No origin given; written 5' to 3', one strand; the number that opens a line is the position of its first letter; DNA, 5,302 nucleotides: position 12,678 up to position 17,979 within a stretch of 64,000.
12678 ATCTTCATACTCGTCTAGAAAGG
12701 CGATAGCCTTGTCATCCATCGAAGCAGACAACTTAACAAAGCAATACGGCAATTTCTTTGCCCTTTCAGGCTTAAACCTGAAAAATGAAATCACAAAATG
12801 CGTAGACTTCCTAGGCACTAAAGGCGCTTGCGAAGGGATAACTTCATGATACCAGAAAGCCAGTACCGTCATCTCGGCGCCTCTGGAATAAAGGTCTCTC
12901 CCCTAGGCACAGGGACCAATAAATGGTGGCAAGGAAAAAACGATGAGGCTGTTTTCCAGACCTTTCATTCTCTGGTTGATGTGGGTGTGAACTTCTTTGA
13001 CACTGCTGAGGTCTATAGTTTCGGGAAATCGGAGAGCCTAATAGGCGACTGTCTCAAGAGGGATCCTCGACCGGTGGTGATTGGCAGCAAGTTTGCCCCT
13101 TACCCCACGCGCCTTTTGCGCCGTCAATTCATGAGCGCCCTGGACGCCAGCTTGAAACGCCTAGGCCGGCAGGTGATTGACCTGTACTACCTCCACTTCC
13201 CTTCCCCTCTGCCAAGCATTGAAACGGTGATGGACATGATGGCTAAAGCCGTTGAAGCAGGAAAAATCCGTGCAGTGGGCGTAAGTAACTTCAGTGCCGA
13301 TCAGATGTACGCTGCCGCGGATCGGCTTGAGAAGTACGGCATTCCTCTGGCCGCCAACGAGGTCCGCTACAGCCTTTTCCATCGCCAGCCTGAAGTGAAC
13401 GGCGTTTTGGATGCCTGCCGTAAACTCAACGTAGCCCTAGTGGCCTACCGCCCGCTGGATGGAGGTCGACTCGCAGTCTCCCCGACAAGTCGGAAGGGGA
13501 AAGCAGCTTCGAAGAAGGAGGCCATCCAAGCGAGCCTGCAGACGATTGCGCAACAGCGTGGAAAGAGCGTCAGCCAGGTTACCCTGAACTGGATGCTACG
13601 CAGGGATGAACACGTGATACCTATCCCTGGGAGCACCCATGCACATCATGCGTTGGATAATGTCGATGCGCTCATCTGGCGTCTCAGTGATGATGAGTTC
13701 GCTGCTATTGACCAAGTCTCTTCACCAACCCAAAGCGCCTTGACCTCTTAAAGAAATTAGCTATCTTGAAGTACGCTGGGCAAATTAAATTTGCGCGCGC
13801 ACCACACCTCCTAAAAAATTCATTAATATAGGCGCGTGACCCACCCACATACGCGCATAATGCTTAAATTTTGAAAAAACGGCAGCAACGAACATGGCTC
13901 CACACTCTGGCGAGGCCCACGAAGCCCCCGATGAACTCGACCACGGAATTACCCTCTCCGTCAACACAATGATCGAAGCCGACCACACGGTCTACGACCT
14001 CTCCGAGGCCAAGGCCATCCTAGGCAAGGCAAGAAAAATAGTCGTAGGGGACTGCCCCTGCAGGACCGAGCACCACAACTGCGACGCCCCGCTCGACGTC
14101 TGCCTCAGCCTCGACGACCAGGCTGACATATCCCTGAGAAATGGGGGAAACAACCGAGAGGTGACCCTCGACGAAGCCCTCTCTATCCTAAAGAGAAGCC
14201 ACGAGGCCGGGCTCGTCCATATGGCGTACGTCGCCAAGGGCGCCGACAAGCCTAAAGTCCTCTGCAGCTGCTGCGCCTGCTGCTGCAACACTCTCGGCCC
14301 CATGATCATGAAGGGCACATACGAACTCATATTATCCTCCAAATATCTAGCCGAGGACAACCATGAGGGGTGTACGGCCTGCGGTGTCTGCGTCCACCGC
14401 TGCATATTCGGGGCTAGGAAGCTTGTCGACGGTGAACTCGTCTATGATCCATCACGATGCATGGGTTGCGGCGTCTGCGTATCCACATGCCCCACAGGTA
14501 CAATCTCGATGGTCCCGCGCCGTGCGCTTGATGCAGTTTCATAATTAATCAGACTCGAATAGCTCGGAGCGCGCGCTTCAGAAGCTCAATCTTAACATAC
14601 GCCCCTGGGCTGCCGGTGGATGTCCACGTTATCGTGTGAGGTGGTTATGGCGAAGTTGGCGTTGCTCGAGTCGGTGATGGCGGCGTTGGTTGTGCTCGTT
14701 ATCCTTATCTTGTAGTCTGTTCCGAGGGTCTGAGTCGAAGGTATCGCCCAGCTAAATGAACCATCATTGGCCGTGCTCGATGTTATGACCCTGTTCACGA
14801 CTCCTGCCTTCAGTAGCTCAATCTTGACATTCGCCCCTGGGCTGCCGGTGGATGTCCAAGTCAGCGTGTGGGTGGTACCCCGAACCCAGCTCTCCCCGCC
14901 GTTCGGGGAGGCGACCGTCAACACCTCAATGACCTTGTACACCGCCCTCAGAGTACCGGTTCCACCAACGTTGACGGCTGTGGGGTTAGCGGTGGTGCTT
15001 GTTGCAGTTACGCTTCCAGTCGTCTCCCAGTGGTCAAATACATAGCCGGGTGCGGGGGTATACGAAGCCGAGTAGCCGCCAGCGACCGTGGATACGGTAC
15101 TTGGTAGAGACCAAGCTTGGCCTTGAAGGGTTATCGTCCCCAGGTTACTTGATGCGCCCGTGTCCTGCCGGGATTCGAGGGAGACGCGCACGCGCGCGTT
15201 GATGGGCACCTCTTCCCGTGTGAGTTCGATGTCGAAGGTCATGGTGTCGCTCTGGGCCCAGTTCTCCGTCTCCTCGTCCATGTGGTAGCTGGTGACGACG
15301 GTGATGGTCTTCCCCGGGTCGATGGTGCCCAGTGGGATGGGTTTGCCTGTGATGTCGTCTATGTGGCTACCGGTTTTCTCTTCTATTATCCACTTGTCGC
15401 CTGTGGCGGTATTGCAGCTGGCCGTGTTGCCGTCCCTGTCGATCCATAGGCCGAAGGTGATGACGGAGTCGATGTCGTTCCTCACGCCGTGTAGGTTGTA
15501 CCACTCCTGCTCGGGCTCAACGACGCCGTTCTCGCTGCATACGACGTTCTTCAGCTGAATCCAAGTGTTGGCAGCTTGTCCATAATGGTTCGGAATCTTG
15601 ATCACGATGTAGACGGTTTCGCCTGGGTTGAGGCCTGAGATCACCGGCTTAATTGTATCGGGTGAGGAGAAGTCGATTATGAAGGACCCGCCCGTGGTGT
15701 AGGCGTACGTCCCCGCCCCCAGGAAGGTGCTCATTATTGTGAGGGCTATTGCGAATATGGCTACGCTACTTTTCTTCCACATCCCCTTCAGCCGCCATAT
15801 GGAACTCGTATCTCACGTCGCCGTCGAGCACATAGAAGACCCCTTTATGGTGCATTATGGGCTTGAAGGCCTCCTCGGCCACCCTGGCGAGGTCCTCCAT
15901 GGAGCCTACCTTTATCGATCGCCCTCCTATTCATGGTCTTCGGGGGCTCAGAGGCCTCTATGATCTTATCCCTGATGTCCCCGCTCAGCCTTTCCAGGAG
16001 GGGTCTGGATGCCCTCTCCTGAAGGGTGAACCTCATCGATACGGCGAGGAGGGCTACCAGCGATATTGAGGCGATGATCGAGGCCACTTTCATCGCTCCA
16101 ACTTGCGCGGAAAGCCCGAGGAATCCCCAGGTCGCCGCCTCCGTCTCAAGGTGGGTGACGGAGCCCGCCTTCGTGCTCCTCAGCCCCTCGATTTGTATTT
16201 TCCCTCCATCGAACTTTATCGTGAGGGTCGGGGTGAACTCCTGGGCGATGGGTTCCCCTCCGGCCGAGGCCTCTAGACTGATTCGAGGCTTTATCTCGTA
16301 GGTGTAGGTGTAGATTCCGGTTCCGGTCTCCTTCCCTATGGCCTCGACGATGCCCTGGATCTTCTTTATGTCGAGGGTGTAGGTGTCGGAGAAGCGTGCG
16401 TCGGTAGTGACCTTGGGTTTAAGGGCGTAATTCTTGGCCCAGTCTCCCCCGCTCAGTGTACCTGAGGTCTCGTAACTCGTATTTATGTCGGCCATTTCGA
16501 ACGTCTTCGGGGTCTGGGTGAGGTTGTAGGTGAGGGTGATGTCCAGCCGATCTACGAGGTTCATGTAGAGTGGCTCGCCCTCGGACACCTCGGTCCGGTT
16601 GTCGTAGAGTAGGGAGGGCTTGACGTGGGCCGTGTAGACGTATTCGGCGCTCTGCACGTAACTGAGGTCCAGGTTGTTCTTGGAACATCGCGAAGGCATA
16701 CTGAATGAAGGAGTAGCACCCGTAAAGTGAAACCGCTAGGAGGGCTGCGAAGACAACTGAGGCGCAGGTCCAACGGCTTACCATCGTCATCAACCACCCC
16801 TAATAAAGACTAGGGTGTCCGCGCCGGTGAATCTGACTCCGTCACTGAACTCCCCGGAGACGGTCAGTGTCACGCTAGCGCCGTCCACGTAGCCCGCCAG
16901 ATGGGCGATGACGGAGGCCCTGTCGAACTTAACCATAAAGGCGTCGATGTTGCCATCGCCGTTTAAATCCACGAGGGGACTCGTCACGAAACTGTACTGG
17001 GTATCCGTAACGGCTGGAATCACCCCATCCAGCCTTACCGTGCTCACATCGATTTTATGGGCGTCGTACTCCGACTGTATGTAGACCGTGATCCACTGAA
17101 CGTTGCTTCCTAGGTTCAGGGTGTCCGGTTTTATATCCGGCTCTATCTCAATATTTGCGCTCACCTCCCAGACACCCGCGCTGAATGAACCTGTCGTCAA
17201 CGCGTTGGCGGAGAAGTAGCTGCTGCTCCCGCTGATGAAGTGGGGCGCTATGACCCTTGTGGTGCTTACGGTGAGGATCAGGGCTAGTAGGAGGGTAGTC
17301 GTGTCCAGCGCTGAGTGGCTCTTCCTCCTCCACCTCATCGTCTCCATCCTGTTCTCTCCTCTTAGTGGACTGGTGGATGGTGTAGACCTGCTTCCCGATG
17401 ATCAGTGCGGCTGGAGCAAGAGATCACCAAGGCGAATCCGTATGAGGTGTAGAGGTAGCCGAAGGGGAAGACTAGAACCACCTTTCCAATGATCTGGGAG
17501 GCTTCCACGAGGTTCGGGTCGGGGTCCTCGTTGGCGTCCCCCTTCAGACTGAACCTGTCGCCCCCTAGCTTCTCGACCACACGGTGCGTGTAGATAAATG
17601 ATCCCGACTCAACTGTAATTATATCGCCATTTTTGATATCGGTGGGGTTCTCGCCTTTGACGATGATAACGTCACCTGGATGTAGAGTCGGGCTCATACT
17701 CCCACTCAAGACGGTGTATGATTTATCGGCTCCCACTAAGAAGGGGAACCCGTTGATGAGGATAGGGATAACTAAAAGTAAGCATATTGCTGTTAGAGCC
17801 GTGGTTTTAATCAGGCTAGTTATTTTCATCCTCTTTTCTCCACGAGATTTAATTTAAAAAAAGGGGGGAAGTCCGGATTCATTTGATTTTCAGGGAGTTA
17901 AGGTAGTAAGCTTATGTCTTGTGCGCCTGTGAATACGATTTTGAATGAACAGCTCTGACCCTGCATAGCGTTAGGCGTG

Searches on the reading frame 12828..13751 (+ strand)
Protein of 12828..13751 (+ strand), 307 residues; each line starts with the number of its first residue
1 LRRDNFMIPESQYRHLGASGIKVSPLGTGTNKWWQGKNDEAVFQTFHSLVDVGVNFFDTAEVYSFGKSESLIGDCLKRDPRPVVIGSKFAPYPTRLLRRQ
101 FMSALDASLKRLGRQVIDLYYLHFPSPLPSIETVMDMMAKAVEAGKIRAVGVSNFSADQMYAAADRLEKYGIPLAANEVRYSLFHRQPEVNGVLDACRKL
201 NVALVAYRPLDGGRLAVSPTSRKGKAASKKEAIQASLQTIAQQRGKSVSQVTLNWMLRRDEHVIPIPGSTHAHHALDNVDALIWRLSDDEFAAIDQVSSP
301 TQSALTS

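Call 21: search_protein_families(library=pfam, proteins=[window:12828-13751:+], max_evalue=0.001)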
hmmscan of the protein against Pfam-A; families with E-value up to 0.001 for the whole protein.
window:12828-13751:+ (307 aa): 1 family
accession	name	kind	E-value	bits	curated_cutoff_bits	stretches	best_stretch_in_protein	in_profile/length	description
PF00248.27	Aldo_ket_red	-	8.3e-65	219.2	24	1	26-297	2-289/291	Aldo/keto reductase family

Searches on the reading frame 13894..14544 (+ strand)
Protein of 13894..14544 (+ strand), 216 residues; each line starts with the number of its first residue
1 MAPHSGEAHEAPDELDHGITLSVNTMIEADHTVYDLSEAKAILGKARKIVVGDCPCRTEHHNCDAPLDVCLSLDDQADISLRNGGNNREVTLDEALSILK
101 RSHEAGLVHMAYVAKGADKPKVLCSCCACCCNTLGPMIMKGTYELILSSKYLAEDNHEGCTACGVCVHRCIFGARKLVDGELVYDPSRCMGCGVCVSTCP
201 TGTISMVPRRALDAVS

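Call 21: search_protein_families(library=pfam, proteins=[window:13894-14544:+], max_evalue=0.001)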
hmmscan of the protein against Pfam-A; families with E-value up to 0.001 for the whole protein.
window:13894-14544:+ (216 aa): 8 families
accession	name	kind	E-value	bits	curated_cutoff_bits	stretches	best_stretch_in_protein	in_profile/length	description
PF00037.32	Fer4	-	1.6e-09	37.6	21.1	1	183-205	2-24/24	4Fe-4S binding domain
PF13237.11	Fer4_10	-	7.5e-08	32.6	25.5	2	155-200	4-53/53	4Fe-4S dicluster domain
PF12838.12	Fer4_7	-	7.3e-06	26.8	27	1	160-202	2-51/52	4Fe-4S dicluster domain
PF12797.12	Fer4_2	-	8.9e-06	25.8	24.5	1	183-201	4-22/22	4Fe-4S binding domain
PF13187.11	Fer4_9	-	1.9e-05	25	27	1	160-203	2-51/52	4Fe-4S dicluster domain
PF12837.12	Fer4_6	-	7.2e-05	23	25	1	183-203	3-23/24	4Fe-4S binding domain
PF12800.12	Fer4_4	-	0.00023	21.7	24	1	186-202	1-17/17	4Fe-4S binding domain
PF25160.1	LdpA_Fe-S-bd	-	0.00062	19.9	27.6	1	187-207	26-46/49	LdpA Fe-S cluster-binding domain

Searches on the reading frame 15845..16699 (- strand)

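Call 21: search_protein_families(library=pfam, proteins=[window:15845-16699:-], max_evalue=0.001)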
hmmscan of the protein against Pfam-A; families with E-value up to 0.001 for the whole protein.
window:15845-16699:- (284 aa): 1 family
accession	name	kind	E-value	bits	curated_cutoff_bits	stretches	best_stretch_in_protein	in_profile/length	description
PF17231.7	DUF5305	-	8.3e-07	29.1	29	1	87-260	1-177/217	Family of unknown function (DUF5305)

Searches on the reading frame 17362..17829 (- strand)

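Call 21: search_protein_families(library=pfam, proteins=[window:17362-17829:-], max_evalue=0.001)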
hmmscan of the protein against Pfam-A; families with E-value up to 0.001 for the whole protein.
window:17362-17829:- (155 aa): 2 families
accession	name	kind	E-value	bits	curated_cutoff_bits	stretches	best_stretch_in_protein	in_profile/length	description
PF10502.14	Peptidase_S26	-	2.8e-07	31.1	22.9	1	17-94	10-86/168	Signal peptidase, peptidase S26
PF00717.28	Peptidase_S24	-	2.8e-07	30.7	23.3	1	39-118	39-116/116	Peptidase S24-like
